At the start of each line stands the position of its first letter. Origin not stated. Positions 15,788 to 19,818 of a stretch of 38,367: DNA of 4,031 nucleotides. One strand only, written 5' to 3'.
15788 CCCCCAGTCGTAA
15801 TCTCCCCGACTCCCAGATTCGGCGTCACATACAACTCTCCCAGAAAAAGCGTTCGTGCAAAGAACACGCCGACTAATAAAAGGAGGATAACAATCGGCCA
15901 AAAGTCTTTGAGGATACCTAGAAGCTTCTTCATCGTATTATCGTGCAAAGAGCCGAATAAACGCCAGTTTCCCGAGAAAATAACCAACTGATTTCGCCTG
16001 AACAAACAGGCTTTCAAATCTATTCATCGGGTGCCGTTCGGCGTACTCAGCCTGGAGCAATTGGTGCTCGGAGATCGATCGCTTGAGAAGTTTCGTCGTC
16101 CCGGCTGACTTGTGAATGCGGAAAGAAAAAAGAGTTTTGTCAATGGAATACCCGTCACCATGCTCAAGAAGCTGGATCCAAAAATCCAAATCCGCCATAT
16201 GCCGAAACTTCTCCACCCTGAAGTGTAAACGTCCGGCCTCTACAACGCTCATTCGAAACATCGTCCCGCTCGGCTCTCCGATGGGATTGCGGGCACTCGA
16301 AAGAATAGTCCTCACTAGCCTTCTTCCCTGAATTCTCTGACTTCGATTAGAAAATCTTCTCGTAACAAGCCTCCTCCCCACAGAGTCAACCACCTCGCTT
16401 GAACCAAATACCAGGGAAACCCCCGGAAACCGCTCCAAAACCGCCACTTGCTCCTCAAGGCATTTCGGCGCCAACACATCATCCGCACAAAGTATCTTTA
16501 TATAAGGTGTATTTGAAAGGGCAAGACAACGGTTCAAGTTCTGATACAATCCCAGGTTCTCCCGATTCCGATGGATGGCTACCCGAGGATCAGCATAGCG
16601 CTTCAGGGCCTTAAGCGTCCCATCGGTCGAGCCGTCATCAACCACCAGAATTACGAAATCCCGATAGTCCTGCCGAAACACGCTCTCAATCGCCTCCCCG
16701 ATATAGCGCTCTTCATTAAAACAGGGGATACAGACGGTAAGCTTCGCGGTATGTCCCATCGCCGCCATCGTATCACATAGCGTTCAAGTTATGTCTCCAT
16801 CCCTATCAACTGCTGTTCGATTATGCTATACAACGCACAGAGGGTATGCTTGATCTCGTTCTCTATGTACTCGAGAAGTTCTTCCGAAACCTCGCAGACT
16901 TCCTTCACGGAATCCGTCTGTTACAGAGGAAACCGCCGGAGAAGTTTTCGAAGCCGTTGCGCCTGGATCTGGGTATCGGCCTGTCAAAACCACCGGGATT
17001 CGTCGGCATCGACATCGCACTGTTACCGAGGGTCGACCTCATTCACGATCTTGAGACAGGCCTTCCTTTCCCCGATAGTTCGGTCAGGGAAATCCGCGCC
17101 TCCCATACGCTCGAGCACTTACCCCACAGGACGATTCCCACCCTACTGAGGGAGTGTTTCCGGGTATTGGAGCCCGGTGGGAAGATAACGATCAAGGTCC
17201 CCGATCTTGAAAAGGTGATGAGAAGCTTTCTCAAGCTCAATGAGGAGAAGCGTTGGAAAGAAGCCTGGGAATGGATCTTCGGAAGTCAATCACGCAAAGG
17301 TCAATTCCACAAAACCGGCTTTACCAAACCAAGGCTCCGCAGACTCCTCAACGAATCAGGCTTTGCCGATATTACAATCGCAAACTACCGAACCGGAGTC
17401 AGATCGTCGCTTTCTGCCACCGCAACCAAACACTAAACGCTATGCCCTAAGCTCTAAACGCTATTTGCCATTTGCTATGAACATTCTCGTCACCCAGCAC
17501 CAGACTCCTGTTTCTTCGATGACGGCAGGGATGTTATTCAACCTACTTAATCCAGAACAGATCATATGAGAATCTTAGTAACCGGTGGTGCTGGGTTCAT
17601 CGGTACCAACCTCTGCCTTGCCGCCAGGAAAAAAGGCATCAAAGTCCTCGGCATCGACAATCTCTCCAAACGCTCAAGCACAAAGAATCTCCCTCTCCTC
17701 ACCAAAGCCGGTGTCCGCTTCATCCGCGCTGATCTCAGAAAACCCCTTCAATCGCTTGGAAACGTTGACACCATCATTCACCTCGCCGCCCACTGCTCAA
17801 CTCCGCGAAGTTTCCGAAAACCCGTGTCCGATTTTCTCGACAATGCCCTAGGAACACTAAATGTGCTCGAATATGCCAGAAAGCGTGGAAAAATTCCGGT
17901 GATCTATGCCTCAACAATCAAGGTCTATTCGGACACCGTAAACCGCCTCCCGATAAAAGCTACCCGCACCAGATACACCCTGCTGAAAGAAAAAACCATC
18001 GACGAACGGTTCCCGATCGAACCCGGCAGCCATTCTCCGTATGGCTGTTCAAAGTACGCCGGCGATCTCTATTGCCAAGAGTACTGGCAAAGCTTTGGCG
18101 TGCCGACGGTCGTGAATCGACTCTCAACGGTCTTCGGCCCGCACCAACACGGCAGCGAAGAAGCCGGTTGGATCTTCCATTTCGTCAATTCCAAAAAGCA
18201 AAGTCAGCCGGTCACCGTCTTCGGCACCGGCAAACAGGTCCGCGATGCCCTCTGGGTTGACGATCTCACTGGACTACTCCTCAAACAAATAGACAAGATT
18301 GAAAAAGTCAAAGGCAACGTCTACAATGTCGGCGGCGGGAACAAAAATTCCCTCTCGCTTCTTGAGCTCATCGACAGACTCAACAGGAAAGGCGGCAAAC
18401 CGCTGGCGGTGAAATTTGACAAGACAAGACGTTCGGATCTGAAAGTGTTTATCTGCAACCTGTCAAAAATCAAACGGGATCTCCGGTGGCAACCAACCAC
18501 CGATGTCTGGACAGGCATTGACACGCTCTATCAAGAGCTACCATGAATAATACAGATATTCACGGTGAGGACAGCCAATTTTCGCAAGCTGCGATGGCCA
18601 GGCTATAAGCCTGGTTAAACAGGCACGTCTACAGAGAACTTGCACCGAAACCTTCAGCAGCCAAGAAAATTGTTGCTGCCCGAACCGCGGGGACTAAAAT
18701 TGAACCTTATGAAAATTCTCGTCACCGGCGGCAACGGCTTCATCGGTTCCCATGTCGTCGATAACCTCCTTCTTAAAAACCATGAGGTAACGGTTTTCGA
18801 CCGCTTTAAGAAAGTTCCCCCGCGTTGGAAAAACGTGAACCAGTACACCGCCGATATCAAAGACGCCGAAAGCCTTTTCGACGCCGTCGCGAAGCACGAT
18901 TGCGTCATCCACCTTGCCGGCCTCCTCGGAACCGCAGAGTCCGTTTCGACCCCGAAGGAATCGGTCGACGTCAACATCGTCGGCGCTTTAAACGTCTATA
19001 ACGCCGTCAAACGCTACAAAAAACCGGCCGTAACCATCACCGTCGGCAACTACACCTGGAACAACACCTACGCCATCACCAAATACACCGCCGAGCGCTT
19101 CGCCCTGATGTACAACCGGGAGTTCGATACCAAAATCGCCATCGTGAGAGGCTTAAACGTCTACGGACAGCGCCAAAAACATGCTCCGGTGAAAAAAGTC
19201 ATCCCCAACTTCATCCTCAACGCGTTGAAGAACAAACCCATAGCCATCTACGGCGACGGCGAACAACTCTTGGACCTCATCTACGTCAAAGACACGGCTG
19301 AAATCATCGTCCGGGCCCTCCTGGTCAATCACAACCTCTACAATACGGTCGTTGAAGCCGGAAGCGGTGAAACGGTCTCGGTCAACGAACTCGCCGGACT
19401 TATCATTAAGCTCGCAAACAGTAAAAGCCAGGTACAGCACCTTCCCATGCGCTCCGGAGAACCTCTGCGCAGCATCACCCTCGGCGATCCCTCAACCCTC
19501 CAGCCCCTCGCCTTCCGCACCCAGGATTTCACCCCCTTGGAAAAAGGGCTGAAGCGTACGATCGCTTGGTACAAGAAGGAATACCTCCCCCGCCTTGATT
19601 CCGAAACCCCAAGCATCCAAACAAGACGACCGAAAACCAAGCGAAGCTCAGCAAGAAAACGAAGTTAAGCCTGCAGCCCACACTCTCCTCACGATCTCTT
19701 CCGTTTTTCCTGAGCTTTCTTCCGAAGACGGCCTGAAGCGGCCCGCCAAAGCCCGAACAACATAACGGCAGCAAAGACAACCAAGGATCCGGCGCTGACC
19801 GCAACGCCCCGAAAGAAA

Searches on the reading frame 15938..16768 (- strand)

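Call 6: search_protein_families(library=pfam, proteins=[window:15938-16768:-], max_evalue=0.01)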
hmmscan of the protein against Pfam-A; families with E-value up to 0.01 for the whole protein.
window:15938-16768:- (276 aa): 5 families
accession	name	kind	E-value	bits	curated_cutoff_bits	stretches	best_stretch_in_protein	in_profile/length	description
PF00535.33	Glycos_transf_2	-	3.8e-30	105.5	23.3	1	11-157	1-147/168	Glycosyl transferase family 2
PF13641.12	Glyco_tranf_2_3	-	6.4e-15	56.2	27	1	10-204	3-198/230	Glycosyltransferase like family 2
PF10111.15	Glyco_tranf_2_2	-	0.00016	21.7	27.3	1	12-110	2-105/276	Glycosyltransferase like family 2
PF13704.12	Glyco_tranf_2_4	-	0.0012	19.7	27.5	1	18-71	2-51/98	Glycosyl transferase family 2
PF13632.12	Glyco_trans_2_3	-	0.0033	17.7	27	1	90-204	2-110/198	Glycosyl transferase family group 2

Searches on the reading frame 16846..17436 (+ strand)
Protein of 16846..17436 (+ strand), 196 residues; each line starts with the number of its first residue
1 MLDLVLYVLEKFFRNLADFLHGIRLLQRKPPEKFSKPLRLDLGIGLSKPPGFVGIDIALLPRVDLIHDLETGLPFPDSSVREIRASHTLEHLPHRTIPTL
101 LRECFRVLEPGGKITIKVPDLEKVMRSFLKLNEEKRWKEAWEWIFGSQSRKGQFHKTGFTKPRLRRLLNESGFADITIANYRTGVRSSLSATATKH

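Call 6: search_protein_families(library=pfam, proteins=[window:16846-17436:+], max_evalue=0.01)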
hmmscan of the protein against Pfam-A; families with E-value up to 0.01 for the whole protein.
window:16846-17436:+ (196 aa): 4 families
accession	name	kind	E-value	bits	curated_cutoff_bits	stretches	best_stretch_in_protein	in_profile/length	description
PF13489.12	Methyltransf_23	-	1e-06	29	27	1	76-176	78-162/164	Methyltransferase domain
PF08241.18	Methyltransf_11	-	1.5e-06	29.2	21.2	1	68-115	50-94/95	Methyltransferase domain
PF13649.12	Methyltransf_25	-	7.1e-06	27.1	27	1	63-112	48-97/97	Methyltransferase domain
PF01209.24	Ubie_methyltran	-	0.0011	18.8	20.1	1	62-116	99-151/233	ubiE/COQ5 methyltransferase family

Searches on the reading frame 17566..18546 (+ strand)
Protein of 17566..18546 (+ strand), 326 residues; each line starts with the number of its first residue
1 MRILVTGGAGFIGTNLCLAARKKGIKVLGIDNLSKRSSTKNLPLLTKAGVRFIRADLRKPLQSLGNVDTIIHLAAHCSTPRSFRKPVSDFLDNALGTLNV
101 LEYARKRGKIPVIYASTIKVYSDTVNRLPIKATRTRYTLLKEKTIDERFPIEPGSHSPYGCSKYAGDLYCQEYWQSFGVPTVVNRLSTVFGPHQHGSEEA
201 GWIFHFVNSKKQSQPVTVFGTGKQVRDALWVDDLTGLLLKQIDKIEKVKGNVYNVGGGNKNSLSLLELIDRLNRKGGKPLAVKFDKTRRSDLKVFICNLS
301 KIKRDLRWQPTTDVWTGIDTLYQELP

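Call 6: search_protein_families(library=pfam, proteins=[window:17566-18546:+], max_evalue=0.01)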
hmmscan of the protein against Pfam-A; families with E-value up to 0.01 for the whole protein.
window:17566-18546:+ (326 aa): 8 families
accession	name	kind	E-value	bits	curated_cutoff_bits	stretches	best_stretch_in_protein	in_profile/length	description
PF01370.27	Epimerase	-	2.5e-49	168.3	20.9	1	3-256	1-240/240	NAD dependent epimerase/dehydratase family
PF16363.11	GDP_Man_Dehyd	-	3.2e-40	139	27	1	4-319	1-330/332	GDP-mannose 4,6 dehydratase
PF07993.18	NAD_binding_4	-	1.2e-12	48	20.1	1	65-203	87-216/258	Male sterility protein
PF04321.23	RmlD_sub_bind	-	1e-10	41.6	27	1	1-258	1-215/287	RmlD substrate binding domain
PF01073.25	3Beta_HSD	-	1.4e-08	34.5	22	1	4-126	1-125/280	3-beta hydroxysteroid dehydrogenase/isomerase family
PF02719.21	Polysacc_synt_2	-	2.7e-07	30.5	20.2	1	3-120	1-131/293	Polysaccharide biosynthesis protein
PF00106.31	adh_short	-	0.0073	16.2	26.6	0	3-61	3-62/195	short chain dehydrogenase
PF17927.7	Ins134_P3_kin_N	-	0.009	16.8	21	0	46-75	24-53/80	Inositol 1,3,4-trisphosphate 5/6-kinase pre-ATP-grasp domain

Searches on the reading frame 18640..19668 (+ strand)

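Call 6: search_protein_families(library=pfam, proteins=[window:18640-19668:+], max_evalue=0.01)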
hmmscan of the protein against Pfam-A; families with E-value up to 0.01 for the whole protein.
window:18640-19668:+ (342 aa): 9 families
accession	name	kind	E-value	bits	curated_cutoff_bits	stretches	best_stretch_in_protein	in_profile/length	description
PF01370.27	Epimerase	-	6.5e-44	150.6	20.9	1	26-229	1-227/240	NAD dependent epimerase/dehydratase family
PF16363.11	GDP_Man_Dehyd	-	1e-31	111.1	27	2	27-128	1-118/332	GDP-mannose 4,6 dehydratase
PF01073.25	3Beta_HSD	-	1.8e-17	63.7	22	1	27-124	1-104/280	3-beta hydroxysteroid dehydrogenase/isomerase family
PF02719.21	Polysacc_synt_2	-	1.6e-14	54.3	20.2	1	26-276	1-269/293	Polysaccharide biosynthesis protein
PF04321.23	RmlD_sub_bind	-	2.8e-09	36.9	27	1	24-131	1-97/287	RmlD substrate binding domain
PF07993.18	NAD_binding_4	-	6.9e-09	35.7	20.1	1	138-200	171-234/258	Male sterility protein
PF13460.12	NAD_binding_10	-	8.8e-07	29.4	27.2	1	30-118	1-80/184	NAD(P)H-binding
PF05368.20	NmrA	-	1.4e-06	28.6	27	1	25-269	4-244/298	NmrA-like family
PF00106.31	adh_short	-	0.0025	17.8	26.6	1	26-126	3-122/195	short chain dehydrogenase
